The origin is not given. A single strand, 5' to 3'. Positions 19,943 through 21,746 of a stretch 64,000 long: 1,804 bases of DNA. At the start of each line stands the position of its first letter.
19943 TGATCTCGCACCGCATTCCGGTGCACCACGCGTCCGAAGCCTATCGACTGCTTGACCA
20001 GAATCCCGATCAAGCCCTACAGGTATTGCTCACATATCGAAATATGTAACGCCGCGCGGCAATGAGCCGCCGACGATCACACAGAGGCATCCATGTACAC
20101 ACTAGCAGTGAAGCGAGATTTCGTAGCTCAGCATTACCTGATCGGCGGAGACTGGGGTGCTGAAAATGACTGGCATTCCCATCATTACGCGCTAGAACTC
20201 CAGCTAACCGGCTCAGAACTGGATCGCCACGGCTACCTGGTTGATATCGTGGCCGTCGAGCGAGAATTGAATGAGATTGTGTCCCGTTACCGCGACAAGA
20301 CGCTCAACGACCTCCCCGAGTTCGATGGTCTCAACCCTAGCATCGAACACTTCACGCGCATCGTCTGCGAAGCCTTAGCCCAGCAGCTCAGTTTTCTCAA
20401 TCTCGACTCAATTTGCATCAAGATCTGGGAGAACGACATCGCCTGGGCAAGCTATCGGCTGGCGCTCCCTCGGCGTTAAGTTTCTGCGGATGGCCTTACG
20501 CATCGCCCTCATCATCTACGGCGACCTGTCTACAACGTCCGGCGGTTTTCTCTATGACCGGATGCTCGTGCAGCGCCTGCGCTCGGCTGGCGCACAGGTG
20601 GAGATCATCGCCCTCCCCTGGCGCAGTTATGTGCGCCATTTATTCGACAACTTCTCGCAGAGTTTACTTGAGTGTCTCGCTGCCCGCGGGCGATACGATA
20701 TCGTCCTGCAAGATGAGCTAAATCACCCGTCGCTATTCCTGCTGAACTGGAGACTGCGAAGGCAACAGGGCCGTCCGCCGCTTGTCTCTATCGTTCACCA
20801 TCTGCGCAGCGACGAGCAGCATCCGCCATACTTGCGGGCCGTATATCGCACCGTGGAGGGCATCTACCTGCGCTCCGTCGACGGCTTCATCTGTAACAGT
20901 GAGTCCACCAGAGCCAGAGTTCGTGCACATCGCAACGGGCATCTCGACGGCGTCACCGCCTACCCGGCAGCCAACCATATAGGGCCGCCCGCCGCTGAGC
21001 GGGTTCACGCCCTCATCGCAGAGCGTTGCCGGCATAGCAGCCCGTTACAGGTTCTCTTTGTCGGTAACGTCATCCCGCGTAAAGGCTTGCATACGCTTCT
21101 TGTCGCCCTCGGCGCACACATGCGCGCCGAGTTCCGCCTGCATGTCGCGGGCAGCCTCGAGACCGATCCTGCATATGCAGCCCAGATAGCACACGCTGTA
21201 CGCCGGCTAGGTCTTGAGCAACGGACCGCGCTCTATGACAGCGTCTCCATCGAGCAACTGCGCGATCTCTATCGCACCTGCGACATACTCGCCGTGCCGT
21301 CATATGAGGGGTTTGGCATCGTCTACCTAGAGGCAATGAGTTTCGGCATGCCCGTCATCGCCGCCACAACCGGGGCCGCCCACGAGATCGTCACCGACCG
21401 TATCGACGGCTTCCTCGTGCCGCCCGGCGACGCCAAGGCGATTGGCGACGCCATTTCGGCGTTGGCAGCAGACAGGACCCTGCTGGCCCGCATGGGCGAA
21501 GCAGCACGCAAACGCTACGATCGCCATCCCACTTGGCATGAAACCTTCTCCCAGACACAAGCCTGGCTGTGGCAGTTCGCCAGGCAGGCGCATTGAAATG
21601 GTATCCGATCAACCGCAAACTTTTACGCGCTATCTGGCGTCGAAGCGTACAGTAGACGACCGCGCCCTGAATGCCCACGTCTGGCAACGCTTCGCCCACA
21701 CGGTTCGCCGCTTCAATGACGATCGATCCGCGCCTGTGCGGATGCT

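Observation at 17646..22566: Tightly packed five-gene GTP-derived cluster: RibA-RibD(reductase) fusion, Zn-less MDR dehydrogenase, atypical PTPS/QueD fold, GT4 glycosyltransferase, SAM methyltransferase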

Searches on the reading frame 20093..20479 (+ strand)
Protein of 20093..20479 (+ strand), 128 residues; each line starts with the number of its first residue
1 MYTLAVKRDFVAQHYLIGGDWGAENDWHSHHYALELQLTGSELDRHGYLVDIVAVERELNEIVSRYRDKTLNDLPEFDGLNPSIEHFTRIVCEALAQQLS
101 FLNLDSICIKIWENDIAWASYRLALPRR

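Call 3: search_protein_families(library=pfam, proteins=[window:20093-20479:+], max_evalue=0.01)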
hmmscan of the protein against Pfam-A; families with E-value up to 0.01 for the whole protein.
window:20093-20479:+ (128 aa): 1 family
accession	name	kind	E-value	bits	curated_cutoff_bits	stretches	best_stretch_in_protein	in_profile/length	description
PF01242.24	PTPS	-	9.5e-25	87.4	22.4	1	4-122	2-119/121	6-pyruvoyl tetrahydropterin synthase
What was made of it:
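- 20093..20479 (+): Atypical PTPS/QueD-type T-fold protein (128 aa), sister to 'PTPS-IV'. Call 3 (PF01242 9.5e-25).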

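Call 4: search_protein_families(library=ncbifam, proteins=[window:20093-20479:+], max_evalue=0.01)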
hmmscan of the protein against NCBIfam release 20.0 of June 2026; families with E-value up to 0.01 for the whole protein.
window:20093-20479:+ (128 aa): 3 families
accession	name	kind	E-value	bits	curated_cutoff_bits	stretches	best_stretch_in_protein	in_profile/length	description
TIGR03367.1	queuosine_QueD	equivalog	4.2e-11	43.1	89.25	1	4-96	2-91/92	6-carboxytetrahydropterin synthase QueD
TIGR03112.1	6_pyr_pter_rel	hypoth_equivalog_domain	3.5e-09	36.9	69.35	1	24-114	19-105/113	6-pyruvoyl tetrahydropterin synthase-related domain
TIGR00039.1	6PTHBS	subfamily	2.4e-06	27.9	125.5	1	3-107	3-105/124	6-pyruvoyl tetrahydropterin synthase/6-carboxytetrahydropterin synthase family protein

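Call 18: search_solved_structures(query=window:20093-20479:+, max_evalue=1, show_alignments=5)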
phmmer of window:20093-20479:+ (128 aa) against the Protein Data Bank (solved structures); distinct sequences matched with E-value up to 1: 12.
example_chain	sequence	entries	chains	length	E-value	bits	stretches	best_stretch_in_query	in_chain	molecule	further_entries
3d7j_A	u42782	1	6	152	6.5e-09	39.2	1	1-125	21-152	Uncharacterized protein SCO6650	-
2dj6_A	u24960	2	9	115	0.0013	22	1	5-105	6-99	hypothetical protein PH0634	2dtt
4h32_B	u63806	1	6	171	0.019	18.3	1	16-101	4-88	Hemagglutinin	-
4ntk_A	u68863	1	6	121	0.02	18.3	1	25-93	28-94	6-carboxy-5,6,7,8-tetrahydropterin synthase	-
4ntm_A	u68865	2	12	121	0.027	17.8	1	26-93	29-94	6-carboxy-5,6,7,8-tetrahydropterin synthase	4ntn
3qna_A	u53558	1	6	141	0.034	17.5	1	25-92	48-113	6-carboxy-5,6,7,8-tetrahydropterin synthase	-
3qn0_A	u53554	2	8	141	0.044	17.1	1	26-92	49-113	6-carboxy-5,6,7,8-tetrahydropterin synthase | 6-pyruvoyl tetrahydrobiopterin synthase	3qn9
4i78_C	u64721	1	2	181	0.053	16.9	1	15-101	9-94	Hemagglutinin HA2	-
2oba_A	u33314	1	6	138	0.48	13.8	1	27-99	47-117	Probable 6-pyruvoyl tetrahydrobiopterin synthase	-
9lv2_B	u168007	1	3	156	0.83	13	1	15-94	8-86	Hemagglutinin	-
2a0s_A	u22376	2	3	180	0.87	12.9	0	22-110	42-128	6-pyruvoyl tetrahydropterin synthase | 6-pyruvoyl tetrahydrobiopterin synthase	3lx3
9lv1_F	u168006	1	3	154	0.88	12.9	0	15-94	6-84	Hemagglutinin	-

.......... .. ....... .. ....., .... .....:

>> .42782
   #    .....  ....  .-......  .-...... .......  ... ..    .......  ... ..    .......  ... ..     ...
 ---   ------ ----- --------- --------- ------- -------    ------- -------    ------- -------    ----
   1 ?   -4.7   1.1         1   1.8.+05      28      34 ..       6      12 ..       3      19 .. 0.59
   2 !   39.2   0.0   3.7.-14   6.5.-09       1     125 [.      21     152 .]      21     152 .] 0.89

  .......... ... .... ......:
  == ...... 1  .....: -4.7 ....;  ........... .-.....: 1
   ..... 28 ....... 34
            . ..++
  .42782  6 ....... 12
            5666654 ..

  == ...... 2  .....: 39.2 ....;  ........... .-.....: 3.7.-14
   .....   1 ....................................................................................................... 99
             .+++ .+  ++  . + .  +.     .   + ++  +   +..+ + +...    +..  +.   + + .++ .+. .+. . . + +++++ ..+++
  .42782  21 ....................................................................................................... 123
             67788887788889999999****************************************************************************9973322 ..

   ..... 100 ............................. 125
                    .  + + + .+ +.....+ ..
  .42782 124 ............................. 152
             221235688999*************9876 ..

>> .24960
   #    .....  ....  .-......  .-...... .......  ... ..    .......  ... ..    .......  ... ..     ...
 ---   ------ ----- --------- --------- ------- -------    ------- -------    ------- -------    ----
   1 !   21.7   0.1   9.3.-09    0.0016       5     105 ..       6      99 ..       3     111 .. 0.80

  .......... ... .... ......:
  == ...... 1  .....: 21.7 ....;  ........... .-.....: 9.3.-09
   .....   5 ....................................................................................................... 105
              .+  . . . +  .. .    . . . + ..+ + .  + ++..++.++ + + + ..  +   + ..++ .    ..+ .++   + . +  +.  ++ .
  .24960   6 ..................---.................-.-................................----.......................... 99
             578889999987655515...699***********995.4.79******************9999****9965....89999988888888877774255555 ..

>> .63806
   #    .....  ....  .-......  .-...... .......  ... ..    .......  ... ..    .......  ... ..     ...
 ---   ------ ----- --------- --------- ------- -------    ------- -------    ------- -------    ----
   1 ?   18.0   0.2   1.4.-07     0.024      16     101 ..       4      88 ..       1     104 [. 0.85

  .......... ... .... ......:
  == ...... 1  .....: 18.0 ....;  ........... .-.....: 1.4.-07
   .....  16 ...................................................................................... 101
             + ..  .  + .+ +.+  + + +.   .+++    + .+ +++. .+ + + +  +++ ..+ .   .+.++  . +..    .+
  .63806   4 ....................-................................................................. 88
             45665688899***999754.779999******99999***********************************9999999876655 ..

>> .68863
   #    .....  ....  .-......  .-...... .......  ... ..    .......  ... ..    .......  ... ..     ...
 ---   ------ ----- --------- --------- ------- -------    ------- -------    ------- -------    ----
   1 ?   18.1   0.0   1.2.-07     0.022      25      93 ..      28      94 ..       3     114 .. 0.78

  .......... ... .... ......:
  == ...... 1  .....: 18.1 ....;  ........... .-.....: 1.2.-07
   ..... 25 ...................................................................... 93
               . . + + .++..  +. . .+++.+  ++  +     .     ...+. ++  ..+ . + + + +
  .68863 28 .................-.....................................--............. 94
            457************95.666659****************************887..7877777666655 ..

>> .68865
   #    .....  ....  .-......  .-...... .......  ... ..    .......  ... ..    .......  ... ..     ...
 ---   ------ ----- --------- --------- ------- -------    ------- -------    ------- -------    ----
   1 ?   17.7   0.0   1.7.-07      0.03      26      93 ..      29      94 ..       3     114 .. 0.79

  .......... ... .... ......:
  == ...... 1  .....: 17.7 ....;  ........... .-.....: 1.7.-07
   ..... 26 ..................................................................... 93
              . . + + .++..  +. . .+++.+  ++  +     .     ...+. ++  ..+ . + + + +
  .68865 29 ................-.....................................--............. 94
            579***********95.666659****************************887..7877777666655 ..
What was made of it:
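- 20093..20479 (+): Call 18 (best PDB hit 3D7J SCO6650, 6.5e-9).
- Closest known: Streptomyces coelicolor SCO6650-SCO6655-type locus. Same: SCO6650 is the closest solved relative of the window T-fold protein (call 18).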

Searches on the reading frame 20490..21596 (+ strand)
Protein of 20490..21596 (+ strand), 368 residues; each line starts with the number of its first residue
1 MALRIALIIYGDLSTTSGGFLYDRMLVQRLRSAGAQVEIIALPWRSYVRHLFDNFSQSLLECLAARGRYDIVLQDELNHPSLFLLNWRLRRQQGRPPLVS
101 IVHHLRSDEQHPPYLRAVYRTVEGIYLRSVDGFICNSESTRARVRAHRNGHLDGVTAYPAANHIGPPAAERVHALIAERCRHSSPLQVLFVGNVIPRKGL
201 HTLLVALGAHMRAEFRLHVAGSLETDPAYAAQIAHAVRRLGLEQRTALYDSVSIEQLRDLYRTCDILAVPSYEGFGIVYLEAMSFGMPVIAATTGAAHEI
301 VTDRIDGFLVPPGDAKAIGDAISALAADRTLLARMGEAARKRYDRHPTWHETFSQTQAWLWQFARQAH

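Call 3: search_protein_families(library=pfam, proteins=[window:20490-21596:+], max_evalue=0.01)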
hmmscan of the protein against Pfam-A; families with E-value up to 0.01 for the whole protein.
window:20490-21596:+ (368 aa): 6 families
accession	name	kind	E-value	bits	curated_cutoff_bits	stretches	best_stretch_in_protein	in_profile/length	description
PF00534.26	Glycos_transf_1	-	1.5e-32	113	26.4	1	185-342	15-172/172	Glycosyl transferases group 1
PF13692.12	Glyco_trans_1_4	-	3.1e-30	105.8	27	1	187-328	3-142/142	Glycosyl transferases group 1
PF13439.12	Glyco_transf_4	-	3.9e-10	40.5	28.5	1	36-147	40-151/170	Glycosyltransferase Family 4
PF20706.3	GT4-conflict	-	1.3e-08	34.7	26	1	178-352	190-381/385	Family 4 Glycosyltransferase in conflict systems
PF13579.12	Glyco_trans_4_4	-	3.8e-07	31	29.7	1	29-147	34-145/158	Glycosyl transferase 4-like domain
PF13524.12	Glyco_trans_1_2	-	0.00015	22.1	25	1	213-355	13-141/144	Glycosyl transferase-like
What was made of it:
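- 20490..21596 (+): GT4 (GT-B) glycosyltransferase (368 aa). Call 3.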

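Call 4: search_protein_families(library=ncbifam, proteins=[window:20490-21596:+], max_evalue=0.01)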
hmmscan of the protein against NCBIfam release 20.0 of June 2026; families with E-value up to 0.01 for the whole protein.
window:20490-21596:+ (368 aa): 38 families (the best 25 are shown)
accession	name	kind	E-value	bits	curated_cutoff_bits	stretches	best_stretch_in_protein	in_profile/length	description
NF041876.1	EPS_EpsE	equivalog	2.8e-28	99.3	400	1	181-344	210-377/389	exopolysaccharide biosynthesis GT4 family glycosyltransferase EpsE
TIGR02149.1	glgA_Coryne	subfamily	1.1e-24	87.3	302.4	1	184-356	203-383/391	glycogen synthase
TIGR03449.1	mycothiol_MshA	equivalog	1.7e-21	76.6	462.5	1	188-357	223-397/406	D-inositol-3-phosphate glycosyltransferase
TIGR04047.1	MSMEG_0565_glyc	hypoth_equivalog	4.1e-19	68.9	259.85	1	68-352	86-363/373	MSMEG_0565 family glycosyltransferase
TIGR03088.1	stp2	hypoth_equivalog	4.9e-19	68.6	409.05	1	166-355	176-365/374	TIGR03088 family PEP-CTERM/XrtA system glycosyltransferase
NF038295.1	EPS_HpsP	equivalog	5.4e-17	61.9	550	1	187-352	209-376/388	hormogonium polysaccharide biosynthesis glycosyltransferase HpsP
TIGR03999.1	thiol_BshA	equivalog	1.4e-15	57.1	273.7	1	231-343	242-353/375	N-acetyl-alpha-D-glucosaminyl L-malate synthase BshA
NF053787.1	GlcN_PG_synth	equivalog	1e-14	54.2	480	1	250-355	248-351/361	N-acetylglucosaminyl phosphatidylglycerol synthase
NF041879.1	EPS_EpsH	equivalog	1.2e-13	50.6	800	1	133-356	193-409/431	exopolysaccharide biosynthesis glycosyltransferase EpsH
NF038229.1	Glyco4_Geo_Pelo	equivalog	1.6e-12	47.1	400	1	132-341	112-314/338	GPMC system family 4 glycosyltransferase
TIGR04063.1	stp3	hypoth_equivalog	5.1e-12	45.4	442.05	1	187-355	215-387/397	TIGR04063 family PEP-CTERM/XrtA system glycosyltransferase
NF007396.0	PRK09922.1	equivalog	6.6e-12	45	385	1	174-327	171-325/361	lipopolysaccharide 1,6-galactosyltransferase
NF012028.0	PRK15484.1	subfamily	1e-11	44.6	618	1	188-350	196-365/380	lipopolysaccharide N-acetylglucosaminyltransferase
NF046085.1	XrtY_assoc_Gly1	equivalog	2.9e-11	42.9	400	1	181-341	205-362/387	XrtY-associated glycosyltransferase XYAG1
NF047684.1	TeichurnBiosyTuaC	equivalog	1.9e-10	40.2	550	1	188-336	222-362/391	teichuronic acid biosynthesis protein TuaC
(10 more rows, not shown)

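Call 32: search_solved_structures(query=window:20490-21596:+, max_evalue=1e-8)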
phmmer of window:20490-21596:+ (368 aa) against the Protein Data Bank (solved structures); distinct sequences matched with E-value up to 1e-8: 42.
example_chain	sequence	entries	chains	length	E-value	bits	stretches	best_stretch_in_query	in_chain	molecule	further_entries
6kih_A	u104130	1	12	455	2.2e-18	70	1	187-352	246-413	Tll1590 protein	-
3c48_A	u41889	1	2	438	6.2e-16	62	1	120-356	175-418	Predicted glycosyltransferases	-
3c4q_A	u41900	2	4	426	6.3e-16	62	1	120-356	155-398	Predicted glycosyltransferases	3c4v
4xso_B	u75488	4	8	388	4.9e-13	52.5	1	192-336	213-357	Alr3699 protein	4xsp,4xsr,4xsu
7qsg_A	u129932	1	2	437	3.2e-11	46.5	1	193-358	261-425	D-inositol 3-phosphate glycosyltransferase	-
6tvp_A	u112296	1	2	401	5e-11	45.9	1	143-356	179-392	Alpha-maltose-1-phosphate synthase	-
5d00_A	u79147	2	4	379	2.8e-10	43.4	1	234-344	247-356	N-acetyl-alpha-D-glucosaminyl L-malate synthase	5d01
5i45_A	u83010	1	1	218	5.4e-10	42.5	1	225-344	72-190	Glycosyl transferases group 1 family protein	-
9m88_C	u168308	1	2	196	6.4e-10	42.2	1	248-342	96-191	Glycogen synthase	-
2bfw_A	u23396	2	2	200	6.7e-10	42.2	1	248-342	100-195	GLGA GLYCOGEN SYNTHASE | PGS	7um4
3fro_A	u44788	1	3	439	1.2e-09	41.3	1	248-344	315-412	GlgA glycogen synthase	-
2bis_A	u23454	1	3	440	1.2e-09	41.3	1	248-344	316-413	GLGA GLYCOGEN SYNTHASE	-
3l01_A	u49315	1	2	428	1.3e-09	41.2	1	248-344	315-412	GlgA glycogen synthase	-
3oka_A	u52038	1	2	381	2.1e-09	40.5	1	192-350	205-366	GDP-mannose-dependent alpha-(1-6)-phosphatidylinositol monomannoside mannosyltransferase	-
3okc_A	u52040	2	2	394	2.2e-09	40.5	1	192-350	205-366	GDP-mannose-dependent alpha-(1-6)-phosphatidylinositol monomannoside mannosyltransferase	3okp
5zer_A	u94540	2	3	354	2.8e-09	40.1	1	188-337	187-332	UDP-glucose:tetrahydrobiopterin glucosyltransferase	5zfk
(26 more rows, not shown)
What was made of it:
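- On Pteridine glycosyltransferase (BGluT/PgtA): This is weaker than SPS (2e-18) and MshA (6e-16) (call 32).
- It resembles enzymes that glycosylate soluble phospho-sugars or polyols (call 32). GT4 enzymes include the pterin glucosyltransferase BGluT (PDB 5zer, hit at 2.8e-9, call 32).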
